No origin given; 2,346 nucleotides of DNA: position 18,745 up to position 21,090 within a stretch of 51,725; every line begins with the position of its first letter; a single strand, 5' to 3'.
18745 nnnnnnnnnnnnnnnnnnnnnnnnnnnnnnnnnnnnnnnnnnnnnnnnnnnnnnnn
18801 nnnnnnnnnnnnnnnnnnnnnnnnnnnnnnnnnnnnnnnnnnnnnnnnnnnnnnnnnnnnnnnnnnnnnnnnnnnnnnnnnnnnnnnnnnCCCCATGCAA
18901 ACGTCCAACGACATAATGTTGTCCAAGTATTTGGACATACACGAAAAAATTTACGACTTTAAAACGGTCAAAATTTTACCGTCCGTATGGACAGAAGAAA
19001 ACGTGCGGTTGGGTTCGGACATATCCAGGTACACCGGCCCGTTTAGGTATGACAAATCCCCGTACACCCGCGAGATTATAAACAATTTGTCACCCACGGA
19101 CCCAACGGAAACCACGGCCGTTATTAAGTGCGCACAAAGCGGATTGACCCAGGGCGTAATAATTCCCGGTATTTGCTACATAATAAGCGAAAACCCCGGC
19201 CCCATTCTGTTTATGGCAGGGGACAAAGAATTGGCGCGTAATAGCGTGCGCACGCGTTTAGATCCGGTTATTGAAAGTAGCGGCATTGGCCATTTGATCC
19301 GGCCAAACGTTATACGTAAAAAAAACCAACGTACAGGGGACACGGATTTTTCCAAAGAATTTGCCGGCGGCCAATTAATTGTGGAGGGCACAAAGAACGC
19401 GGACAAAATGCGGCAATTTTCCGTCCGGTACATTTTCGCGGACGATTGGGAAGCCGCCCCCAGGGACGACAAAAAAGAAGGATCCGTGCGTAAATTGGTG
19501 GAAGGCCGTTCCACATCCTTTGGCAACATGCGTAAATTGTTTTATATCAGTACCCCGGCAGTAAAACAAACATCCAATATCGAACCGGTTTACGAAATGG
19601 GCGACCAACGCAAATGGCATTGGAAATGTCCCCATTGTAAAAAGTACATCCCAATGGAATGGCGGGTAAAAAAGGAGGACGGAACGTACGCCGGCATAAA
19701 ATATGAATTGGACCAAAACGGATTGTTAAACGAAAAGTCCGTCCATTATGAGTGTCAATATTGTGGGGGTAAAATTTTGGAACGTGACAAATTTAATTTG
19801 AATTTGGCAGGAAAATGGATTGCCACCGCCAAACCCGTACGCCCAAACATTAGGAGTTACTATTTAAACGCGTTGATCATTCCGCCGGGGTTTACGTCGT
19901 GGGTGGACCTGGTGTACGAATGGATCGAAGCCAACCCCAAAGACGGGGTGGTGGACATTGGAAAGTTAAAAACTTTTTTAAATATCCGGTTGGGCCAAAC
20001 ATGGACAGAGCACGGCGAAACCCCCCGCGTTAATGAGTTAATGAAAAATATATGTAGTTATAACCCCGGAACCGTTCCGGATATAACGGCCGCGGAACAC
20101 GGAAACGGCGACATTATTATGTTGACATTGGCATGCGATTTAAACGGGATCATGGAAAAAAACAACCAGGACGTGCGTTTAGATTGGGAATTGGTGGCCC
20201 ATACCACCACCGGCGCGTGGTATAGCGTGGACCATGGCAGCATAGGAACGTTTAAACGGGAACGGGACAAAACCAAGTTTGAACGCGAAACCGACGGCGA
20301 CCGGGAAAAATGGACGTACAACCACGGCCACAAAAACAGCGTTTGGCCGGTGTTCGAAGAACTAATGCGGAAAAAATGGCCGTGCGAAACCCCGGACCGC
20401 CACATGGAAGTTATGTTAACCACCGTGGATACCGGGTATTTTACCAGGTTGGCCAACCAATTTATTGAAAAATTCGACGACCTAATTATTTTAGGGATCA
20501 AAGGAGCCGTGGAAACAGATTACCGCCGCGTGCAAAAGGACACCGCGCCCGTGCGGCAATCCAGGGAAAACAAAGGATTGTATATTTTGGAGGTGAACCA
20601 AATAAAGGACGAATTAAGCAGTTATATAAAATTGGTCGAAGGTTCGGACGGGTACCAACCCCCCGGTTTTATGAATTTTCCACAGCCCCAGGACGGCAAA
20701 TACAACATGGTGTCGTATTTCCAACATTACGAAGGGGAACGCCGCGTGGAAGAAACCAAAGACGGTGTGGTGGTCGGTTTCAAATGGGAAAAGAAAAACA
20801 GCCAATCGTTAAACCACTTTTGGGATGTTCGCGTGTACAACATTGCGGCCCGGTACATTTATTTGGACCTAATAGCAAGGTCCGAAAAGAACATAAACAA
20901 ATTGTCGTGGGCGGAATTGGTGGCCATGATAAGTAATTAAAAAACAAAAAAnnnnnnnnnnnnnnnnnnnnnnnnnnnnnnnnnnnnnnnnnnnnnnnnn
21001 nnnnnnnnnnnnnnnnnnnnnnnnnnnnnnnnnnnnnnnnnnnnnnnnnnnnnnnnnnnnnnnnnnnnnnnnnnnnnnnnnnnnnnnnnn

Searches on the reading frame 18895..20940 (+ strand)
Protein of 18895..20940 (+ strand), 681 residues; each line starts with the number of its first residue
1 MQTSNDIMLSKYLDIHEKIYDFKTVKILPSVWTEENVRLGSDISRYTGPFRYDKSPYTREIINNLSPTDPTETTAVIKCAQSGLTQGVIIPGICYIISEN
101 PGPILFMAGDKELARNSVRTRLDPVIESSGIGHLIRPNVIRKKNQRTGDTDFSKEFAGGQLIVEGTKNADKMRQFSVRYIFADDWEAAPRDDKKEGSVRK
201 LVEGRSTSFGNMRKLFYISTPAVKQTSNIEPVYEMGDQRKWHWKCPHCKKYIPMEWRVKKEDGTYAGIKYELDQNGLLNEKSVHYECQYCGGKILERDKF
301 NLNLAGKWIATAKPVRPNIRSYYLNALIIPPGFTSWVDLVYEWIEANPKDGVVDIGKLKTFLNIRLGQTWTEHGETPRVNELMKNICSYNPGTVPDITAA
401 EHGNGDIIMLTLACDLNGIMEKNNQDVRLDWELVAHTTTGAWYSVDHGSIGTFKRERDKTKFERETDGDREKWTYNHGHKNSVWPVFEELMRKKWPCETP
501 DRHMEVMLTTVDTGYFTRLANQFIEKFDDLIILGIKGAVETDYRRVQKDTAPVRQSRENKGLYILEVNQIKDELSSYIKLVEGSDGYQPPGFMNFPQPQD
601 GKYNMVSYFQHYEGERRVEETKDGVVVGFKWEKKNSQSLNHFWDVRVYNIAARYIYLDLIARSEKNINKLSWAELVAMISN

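Call 22: search_protein_families(library=phrogs, proteins=[window:18895-20940:+], max_evalue=0.001)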
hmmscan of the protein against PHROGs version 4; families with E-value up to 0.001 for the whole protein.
window:18895-20940:+ (681 aa): 7 families
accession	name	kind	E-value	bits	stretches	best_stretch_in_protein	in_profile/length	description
phrog_15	-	head and packaging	1.2e-152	511.9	1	25-659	353-921/1330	terminase large subunit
phrog_675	-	head and packaging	8.5e-28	98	1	20-330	15-297/576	terminase large subunit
phrog_21311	-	head and packaging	2.1e-24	87.6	1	112-312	5-193/218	terminase large subunit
phrog_15657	-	unknown function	5.7e-08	33.6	1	332-396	38-97/230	-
phrog_16406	-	unknown function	7.4e-06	25.9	1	332-396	116-175/601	-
phrog_12876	-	head and packaging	0.00011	22.9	1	115-311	7-191/235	terminase large subunit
phrog_4145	-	head and packaging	0.00038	20.8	0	31-202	32-197/209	terminase large subunit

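Call 28: find_related_loci(query=window:18895-20940:+, collection=viral_contigs, flank=8000)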
Query window:18895-20940:+ (681 aa) in viral_contigs; peptide patterns used: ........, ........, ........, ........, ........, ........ (x = any residue, [..] = any of these).
17 stretches matched a pattern; 17 encode a relative of the query (tblastn E <= 1e-3); 17 distinct loci.
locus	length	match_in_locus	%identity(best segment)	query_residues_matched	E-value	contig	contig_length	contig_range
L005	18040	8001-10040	73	1-680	0e+0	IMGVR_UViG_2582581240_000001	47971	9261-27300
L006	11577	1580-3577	73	12-679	0e+0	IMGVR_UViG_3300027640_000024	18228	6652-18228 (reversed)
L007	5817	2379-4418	71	1-680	0e+0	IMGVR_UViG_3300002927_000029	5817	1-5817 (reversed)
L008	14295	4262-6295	69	1-679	0e+0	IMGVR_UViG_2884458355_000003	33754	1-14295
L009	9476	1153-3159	66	12-680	0e+0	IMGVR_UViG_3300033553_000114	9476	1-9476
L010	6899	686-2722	64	3-680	0e+0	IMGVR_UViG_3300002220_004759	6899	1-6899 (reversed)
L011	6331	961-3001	67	1-680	0e+0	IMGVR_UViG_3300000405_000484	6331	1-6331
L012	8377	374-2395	60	6-680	0e+0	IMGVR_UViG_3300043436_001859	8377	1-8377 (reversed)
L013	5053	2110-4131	60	6-680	0e+0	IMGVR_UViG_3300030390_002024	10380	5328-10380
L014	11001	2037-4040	59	12-680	0e+0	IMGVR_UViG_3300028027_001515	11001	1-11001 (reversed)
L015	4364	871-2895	54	7-679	0e+0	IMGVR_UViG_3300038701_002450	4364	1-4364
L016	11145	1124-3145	51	7-679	0e+0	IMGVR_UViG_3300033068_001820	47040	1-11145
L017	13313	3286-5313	52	6-679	0e+0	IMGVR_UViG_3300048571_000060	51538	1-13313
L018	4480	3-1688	60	121-681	0e+0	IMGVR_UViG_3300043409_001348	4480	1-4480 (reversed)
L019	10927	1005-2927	40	29-679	1e-155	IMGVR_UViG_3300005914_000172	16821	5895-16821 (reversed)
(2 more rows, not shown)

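Call 29: find_related_loci(query=window:18895-20940:+, collection=genome_contigs, flank=8000)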
Query window:18895-20940:+ (681 aa) in genome_contigs; peptide patterns used: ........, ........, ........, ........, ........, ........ (x = any residue, [..] = any of these).
26 stretches matched a pattern; 6 encode a relative of the query (tblastn E <= 1e-3); 6 distinct loci.
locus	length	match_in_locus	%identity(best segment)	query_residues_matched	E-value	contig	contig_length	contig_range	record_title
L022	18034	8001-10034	70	1-679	0e+0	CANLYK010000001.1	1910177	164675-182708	uncultured Muricauda sp. isolate 3-951-3Z.fasta genome assembly, contig: NODE_1, whole genome shotgun sequence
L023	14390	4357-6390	69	1-679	0e+0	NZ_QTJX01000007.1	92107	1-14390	Flagellimonas nanhaiensis strain SM1704 7-10_scaffold7, whole genome shotgun sequence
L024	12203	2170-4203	66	1-679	0e+0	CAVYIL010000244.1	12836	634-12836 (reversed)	MAG: uncultured Flavobacteriaceae bacterium isolate MFD03551.bin.3.149 genome assembly, contig: contig_96482, whole geno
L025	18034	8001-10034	66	1-679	0e+0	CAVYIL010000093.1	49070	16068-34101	MAG: uncultured Flavobacteriaceae bacterium isolate MFD03551.bin.3.149 genome assembly, contig: contig_4802, whole genom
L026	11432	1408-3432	57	6-680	0e+0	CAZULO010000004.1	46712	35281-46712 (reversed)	MAG TPA_asm: uncultured Flavobacterium sp. isolate SRP150892_co2_221 genome assembly, contig: NODE_843_length_46712_cov_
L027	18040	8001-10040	65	1-680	0e+0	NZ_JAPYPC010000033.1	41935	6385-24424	MAG: Christiangramia sp. isolate PW1.concoct.216 PW1_1036_length_41935_cov_13.479370, whole genome shotgun sequence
